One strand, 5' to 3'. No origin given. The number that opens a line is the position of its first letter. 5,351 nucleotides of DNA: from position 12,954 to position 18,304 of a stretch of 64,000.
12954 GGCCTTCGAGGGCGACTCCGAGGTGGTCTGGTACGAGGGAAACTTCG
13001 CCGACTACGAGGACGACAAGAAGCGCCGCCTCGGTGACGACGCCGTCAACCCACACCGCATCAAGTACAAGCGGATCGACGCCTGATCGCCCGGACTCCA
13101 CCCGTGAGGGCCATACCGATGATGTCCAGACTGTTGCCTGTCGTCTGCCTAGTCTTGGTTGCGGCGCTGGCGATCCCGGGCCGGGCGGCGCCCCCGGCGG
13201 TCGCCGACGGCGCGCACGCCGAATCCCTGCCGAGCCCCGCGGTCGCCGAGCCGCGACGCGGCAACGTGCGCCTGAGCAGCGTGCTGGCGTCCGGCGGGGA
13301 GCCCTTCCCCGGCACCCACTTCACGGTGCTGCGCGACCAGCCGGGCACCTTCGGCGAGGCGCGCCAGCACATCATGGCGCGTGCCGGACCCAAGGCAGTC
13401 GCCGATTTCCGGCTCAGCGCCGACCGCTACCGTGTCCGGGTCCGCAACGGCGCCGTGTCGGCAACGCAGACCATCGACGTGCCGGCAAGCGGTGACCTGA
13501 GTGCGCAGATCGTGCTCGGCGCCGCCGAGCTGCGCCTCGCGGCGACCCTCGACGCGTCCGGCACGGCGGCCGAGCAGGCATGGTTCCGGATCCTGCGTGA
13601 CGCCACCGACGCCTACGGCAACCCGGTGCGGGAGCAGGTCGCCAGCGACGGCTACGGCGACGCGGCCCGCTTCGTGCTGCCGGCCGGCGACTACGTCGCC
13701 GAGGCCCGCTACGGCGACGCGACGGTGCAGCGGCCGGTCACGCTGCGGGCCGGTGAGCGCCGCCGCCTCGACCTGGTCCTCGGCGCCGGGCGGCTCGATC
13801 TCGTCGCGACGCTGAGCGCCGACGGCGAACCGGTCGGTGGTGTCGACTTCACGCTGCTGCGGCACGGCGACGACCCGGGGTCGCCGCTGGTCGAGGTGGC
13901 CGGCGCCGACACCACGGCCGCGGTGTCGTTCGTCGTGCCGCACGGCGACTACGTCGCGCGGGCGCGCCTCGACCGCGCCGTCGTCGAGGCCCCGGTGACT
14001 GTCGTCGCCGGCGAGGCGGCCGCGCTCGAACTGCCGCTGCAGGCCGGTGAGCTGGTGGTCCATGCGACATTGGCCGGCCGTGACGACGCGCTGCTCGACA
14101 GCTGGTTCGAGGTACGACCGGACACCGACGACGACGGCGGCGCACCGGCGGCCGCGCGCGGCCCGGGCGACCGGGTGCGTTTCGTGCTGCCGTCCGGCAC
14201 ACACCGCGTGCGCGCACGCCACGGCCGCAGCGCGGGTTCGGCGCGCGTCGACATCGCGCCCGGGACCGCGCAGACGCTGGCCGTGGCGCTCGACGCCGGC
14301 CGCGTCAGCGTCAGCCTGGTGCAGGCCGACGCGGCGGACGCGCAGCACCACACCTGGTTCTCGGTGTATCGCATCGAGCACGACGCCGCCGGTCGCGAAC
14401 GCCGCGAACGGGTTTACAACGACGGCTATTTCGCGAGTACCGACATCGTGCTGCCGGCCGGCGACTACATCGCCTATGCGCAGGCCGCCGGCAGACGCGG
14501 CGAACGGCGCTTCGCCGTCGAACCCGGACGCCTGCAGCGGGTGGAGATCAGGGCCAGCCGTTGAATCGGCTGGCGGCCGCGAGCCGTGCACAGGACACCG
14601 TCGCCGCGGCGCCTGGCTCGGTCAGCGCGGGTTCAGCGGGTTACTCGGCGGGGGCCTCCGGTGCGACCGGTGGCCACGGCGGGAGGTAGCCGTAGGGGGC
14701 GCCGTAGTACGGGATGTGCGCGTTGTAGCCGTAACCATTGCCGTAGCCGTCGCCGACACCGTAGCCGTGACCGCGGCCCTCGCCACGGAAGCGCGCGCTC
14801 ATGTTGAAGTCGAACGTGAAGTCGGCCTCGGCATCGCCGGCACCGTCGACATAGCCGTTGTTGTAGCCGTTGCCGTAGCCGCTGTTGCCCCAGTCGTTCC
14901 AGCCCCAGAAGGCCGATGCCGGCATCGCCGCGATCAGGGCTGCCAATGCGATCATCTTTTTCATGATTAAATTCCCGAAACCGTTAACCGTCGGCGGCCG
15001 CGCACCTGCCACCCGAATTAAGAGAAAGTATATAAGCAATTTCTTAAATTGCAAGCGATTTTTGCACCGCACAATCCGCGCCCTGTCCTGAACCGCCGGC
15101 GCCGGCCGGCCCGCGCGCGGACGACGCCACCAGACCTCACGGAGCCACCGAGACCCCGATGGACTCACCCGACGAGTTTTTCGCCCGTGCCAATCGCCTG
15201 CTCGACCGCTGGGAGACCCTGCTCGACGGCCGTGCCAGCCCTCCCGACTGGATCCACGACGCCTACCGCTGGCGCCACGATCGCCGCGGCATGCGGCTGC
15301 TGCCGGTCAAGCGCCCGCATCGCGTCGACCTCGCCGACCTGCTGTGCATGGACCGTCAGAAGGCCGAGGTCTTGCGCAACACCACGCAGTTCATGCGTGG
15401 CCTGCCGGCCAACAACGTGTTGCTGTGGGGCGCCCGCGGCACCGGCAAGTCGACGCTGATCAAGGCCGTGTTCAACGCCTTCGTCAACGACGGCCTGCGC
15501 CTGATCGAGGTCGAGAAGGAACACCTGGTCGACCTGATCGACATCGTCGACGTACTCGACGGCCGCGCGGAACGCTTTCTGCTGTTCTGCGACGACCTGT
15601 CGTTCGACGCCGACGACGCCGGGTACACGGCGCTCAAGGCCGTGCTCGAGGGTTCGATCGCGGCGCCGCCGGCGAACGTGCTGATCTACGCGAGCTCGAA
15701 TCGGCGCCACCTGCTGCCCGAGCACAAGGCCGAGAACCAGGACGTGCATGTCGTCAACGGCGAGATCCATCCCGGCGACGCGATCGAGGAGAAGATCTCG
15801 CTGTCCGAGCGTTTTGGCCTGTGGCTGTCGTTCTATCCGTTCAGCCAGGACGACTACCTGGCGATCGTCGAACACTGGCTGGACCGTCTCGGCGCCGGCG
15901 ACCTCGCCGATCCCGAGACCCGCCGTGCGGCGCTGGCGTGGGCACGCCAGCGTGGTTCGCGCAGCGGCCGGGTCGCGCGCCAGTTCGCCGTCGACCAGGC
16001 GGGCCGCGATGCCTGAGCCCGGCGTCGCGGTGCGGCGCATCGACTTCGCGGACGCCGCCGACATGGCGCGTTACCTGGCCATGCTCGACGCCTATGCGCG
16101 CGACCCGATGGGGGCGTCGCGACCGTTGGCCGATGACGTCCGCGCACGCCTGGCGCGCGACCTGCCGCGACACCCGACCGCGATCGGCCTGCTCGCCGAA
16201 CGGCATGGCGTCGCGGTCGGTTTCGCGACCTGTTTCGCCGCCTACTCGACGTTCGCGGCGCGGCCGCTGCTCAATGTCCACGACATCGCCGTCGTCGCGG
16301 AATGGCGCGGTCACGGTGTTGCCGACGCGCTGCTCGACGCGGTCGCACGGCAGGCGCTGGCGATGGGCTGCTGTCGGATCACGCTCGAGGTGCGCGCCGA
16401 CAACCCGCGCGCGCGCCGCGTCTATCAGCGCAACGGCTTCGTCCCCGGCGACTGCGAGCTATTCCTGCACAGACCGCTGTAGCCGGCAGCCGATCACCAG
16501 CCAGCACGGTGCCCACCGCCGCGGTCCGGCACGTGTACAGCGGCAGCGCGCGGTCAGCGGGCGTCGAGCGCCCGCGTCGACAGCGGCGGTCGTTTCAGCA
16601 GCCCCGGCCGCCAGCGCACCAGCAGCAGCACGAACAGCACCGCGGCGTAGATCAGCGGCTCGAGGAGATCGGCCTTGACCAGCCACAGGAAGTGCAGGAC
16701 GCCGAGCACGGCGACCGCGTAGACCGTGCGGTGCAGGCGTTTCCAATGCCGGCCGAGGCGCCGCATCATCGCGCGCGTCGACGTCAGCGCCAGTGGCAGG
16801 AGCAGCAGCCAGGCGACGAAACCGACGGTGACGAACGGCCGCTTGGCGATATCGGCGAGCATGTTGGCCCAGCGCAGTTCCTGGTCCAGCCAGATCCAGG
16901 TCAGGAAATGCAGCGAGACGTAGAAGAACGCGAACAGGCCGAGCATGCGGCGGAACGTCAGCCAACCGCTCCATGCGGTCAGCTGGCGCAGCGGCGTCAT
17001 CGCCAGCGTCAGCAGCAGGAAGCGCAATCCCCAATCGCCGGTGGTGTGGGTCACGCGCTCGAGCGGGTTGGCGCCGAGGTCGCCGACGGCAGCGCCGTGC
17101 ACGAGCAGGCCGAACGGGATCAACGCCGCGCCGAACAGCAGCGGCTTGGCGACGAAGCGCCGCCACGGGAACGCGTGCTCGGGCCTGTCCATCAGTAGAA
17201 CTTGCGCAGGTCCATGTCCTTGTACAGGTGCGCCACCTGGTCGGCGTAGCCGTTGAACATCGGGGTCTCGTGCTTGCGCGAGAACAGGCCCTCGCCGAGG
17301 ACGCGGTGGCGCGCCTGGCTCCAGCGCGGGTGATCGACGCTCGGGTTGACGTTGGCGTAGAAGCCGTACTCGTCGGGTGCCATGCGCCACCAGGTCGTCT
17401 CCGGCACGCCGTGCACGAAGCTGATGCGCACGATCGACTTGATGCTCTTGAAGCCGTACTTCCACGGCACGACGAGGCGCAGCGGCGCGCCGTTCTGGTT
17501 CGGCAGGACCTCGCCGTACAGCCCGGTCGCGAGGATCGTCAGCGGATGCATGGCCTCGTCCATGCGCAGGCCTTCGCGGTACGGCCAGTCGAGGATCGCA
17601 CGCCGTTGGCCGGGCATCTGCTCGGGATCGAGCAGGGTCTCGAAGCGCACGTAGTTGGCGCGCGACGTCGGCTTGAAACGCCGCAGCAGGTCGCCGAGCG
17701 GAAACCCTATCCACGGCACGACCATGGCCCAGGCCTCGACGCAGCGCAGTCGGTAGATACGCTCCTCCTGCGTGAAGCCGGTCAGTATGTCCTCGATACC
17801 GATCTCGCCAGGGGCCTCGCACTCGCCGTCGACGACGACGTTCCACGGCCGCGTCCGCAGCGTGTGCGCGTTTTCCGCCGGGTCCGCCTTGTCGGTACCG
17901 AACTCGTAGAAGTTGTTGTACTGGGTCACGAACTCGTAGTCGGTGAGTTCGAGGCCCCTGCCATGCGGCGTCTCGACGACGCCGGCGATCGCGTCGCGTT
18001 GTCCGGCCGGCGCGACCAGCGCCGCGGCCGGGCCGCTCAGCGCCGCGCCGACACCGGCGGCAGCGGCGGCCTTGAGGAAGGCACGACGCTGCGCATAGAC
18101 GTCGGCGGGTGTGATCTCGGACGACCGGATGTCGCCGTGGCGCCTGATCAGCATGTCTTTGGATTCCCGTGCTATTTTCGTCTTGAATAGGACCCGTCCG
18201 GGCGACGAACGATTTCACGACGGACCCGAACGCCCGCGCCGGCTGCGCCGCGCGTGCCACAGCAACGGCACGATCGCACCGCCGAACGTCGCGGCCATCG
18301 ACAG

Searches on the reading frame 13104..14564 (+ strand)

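Call 27: search_protein_families(library=pfam, proteins=[window:13104-14564:+], max_evalue=0.001)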
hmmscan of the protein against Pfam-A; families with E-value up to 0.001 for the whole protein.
window:13104-14564:+ (486 aa): 1 family
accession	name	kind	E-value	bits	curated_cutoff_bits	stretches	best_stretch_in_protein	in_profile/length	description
PF13620.12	CarboxypepD_reg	-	9.7e-09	35.9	32.3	0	174-226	27-81/82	Carboxypeptidase regulatory-like domain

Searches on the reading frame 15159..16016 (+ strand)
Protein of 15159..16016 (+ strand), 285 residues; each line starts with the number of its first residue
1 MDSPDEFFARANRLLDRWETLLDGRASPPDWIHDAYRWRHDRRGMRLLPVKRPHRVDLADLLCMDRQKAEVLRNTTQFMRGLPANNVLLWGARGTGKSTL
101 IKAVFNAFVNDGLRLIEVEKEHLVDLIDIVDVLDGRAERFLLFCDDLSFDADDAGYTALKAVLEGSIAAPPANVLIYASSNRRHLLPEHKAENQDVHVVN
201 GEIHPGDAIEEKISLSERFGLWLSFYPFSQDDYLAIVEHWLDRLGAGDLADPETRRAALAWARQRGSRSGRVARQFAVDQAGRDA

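Call 27: search_protein_families(library=pfam, proteins=[window:15159-16016:+], max_evalue=0.001)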
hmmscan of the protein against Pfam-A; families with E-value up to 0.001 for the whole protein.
window:15159-16016:+ (285 aa): 5 families
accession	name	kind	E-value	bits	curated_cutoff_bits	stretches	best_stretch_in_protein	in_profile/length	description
PF05673.19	DUF815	-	6.1e-101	337.2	23.8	1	33-283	3-248/249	Protein of unknown function (DUF815)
PF13191.12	AAA_16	-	6.5e-08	33.7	32.6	1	69-117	10-57/167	AAA ATPase domain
PF25199.1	nSTAND_NTPase5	-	1.4e-05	25.4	34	1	71-154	28-112/145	Novel STAND NTPase 5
PF13555.12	AAA_29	-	0.00042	20.4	27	1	84-110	22-48/61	P-loop containing region of AAA domain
PF00004.35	AAA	-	0.00046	21.1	21.2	1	87-124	1-35/131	ATPase family associated with various cellular activities (AAA)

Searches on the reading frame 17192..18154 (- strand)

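Call 27: search_protein_families(library=pfam, proteins=[window:17192-18154:-], max_evalue=0.001)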
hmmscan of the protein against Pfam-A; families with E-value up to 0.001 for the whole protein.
window:17192-18154:- (320 aa): 1 family
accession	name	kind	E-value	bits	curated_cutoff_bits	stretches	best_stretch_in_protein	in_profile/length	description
PF00174.25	Oxidored_molyb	-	1.4e-31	109.8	24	1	100-255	8-169/169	Oxidoreductase molybdopterin binding domain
